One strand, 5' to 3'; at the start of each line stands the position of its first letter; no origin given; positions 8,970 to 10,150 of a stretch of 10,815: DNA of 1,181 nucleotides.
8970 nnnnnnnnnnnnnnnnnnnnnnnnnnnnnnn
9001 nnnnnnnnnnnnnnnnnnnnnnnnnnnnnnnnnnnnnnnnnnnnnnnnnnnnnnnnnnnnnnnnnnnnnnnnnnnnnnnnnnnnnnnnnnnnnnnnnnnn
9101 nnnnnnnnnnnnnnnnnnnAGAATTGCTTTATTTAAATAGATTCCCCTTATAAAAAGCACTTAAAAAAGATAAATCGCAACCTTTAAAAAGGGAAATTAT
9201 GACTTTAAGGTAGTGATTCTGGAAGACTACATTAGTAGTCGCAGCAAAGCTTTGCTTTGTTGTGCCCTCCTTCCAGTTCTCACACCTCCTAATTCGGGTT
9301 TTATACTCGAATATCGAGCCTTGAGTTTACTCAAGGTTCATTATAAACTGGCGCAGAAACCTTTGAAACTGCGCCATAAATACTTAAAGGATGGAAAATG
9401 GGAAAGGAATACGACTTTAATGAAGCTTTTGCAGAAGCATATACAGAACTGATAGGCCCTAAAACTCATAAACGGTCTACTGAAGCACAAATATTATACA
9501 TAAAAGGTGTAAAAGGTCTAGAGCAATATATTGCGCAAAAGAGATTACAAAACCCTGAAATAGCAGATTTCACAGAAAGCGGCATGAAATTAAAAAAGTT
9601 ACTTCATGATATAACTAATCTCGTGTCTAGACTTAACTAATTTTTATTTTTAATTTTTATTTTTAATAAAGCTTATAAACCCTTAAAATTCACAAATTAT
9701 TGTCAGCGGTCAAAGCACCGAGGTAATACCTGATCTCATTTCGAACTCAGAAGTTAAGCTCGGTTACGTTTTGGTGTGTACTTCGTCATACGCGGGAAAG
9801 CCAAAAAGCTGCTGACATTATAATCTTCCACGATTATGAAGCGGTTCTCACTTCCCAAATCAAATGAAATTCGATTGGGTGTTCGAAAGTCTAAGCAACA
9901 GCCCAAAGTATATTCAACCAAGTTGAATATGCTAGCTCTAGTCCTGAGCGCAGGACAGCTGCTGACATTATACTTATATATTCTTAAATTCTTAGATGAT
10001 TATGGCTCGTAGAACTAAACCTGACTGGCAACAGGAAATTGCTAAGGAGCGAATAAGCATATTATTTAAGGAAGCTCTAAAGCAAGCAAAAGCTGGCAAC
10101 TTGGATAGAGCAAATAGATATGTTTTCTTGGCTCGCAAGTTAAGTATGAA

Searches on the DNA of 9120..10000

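Call 53: search_rna_families(source=window, start=9120, end=10000, threshold=evalue, max_evalue=1)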
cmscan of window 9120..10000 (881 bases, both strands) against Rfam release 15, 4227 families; matches with E-value up to 1: 2.
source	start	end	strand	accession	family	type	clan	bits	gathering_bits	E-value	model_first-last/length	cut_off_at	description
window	9702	9817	+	RF00001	5S_rRNA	Gene; rRNA;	CL00113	75.3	38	5.6e-16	1-120/120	no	5S ribosomal RNA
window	9743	9825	-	RF02474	GlsR5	Gene; snRNA; snoRNA; CD-box;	-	19.4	100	0.077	1-89/89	no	Small nucleolar RNA GlsR5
